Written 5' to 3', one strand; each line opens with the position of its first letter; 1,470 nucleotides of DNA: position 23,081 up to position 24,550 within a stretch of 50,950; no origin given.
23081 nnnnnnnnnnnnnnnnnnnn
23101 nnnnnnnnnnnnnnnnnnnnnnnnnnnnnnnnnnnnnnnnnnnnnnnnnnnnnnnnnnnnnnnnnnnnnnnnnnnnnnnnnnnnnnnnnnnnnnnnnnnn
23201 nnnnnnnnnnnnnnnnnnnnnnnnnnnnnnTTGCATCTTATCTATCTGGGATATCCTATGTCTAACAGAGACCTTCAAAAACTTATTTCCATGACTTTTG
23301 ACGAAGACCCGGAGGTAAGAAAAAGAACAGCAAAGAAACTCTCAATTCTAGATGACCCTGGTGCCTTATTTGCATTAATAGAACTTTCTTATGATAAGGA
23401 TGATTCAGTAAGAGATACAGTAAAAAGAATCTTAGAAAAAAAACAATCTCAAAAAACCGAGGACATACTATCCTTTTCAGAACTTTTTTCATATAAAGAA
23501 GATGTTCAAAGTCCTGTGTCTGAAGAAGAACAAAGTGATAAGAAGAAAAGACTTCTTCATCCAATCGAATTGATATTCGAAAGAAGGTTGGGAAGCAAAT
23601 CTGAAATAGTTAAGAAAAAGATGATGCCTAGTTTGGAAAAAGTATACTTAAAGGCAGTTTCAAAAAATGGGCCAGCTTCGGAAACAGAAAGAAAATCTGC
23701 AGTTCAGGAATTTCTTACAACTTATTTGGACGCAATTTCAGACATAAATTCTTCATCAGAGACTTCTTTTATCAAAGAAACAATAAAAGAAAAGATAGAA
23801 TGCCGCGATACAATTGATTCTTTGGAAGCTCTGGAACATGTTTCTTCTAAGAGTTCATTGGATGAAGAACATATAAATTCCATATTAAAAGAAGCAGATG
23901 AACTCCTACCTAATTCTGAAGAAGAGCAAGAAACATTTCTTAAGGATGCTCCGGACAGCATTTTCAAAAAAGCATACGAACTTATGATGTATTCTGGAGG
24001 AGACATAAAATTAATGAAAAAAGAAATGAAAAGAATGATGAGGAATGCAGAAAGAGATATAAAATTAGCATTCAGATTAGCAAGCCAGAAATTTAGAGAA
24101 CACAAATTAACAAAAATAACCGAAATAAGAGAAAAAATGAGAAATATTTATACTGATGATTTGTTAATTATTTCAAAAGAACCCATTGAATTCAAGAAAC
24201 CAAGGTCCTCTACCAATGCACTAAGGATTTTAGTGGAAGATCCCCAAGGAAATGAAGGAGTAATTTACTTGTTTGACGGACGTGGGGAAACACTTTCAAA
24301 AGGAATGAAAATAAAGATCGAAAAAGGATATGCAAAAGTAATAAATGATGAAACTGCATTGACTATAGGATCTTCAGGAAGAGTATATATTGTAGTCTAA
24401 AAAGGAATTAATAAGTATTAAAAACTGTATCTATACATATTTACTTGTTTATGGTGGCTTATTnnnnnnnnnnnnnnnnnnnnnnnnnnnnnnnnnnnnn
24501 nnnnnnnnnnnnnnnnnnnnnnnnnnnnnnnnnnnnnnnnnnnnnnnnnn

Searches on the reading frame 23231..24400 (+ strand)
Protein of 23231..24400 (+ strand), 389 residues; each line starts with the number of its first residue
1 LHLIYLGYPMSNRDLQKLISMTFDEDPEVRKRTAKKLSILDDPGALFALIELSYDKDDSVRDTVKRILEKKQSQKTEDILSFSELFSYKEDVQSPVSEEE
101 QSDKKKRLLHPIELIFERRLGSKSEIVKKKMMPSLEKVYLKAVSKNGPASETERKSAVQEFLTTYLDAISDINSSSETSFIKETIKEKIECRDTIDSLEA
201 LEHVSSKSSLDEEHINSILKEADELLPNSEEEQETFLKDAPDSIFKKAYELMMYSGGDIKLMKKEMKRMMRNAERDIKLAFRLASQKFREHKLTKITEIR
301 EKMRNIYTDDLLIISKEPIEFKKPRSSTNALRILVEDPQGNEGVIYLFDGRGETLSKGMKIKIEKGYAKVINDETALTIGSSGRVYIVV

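Call 69: search_protein_families(library=pfam, proteins=[window:23231-24400:+], max_evalue=0.00001)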
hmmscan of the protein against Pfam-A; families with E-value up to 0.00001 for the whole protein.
window:23231-24400:+ (389 aa): 0 families

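Call 76: find_homologous_proteins(query=window:23258-24400:+, max_evalue=1e-10)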
Query window:23258-24400:+ (380 aa): 176 proteins with E <= 1e-10 among 5593 candidates; the best 120 are listed.
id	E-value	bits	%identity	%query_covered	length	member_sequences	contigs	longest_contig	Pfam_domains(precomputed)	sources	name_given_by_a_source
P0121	3.9e-233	791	100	100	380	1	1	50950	PF13646.13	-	-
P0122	1.3e-151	523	67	100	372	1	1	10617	PF13646.13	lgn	-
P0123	2.5e-138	479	64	100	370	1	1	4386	PF13646.13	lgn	-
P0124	2.2e-136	473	63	99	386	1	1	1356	PF13646.13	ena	-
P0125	2.5e-135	470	63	100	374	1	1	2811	PF13646.13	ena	-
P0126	4.0e-135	469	62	100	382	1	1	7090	PF13646.13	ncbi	-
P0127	2.0e-131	457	61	100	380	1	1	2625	PF13646.13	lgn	-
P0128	4.6e-130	452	61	100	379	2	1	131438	PF13646.13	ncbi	ncbi:MAG: HEAT repeat domain-containing protein [Candidatus Micrarchaeia archaeon]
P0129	1.4e-123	431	58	100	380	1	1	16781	PF13646.13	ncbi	-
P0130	1.2e-122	428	57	100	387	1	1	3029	PF02985.29,PF13646.13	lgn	-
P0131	3.1e-120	420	56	100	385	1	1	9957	PF13646.13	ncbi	-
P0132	5.0e-118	413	56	100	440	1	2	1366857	PF13646.13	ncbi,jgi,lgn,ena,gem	-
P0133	1.8e-116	408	56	100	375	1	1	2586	PF13646.13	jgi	-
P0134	1.1e-114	402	54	99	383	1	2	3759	PF13646.13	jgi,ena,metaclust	metaclust:\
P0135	2.1e-111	391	52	100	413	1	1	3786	PF13646.13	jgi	-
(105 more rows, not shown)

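Call 77: find_encoding_contigs(protein=P0122, flank=2000, max_places=1)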
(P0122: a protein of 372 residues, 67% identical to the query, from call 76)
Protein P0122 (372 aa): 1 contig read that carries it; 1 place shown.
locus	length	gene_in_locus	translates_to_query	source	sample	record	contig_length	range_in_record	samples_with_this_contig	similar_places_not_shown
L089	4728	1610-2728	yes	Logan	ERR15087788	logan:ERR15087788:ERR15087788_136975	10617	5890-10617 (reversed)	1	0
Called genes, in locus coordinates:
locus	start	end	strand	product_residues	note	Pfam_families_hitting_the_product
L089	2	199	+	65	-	?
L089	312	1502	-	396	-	-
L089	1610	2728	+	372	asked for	PF13646:HEAT_2 (weak)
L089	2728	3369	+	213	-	PF03703:bPH_2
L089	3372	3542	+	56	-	PF01192:RNA_pol_Rpb6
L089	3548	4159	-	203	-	-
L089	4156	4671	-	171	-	PF06559:DCD_N (weak), PF22769:DCD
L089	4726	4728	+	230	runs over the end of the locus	PF20143:NAD_kinase_C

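Call 78: find_encoding_contigs(protein=P0128, flank=2000, max_places=1)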
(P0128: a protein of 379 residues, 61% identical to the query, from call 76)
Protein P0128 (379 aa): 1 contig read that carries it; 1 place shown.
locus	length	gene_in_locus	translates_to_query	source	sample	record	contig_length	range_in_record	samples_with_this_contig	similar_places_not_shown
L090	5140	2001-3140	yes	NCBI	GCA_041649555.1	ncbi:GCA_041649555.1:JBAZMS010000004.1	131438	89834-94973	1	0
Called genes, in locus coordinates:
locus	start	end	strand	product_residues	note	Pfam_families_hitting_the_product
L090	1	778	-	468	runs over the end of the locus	PF02788:RuBisCO_large_N, PF00016:RuBisCO_large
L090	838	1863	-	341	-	PF26356:Pelota_N, PF03464:eRF1_2, PF03465:eRF1_3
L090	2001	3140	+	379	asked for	PF13646:HEAT_2 (weak)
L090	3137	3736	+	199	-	PF03703:bPH_2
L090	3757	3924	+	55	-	PF01192:RNA_pol_Rpb6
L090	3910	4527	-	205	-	-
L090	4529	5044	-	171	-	PF22769:DCD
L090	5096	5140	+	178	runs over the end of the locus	-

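Call 84: find_encoding_contigs(protein=window:23258-24400:+, flank=1500, max_places=3)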
Protein window:23258-24400:+ (380 aa): 1 contig read that carries it; 1 place shown.
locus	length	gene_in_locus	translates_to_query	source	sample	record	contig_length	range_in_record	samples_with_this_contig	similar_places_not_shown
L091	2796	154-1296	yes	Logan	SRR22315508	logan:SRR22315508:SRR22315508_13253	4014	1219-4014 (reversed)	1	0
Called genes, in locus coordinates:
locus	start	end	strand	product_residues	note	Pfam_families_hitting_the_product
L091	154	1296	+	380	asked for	PF13646:HEAT_2 (faint)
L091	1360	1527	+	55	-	PF01192:RNA_pol_Rpb6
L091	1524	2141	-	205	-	-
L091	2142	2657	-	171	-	PF06559:DCD_N (weak), PF22769:DCD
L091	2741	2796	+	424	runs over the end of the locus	?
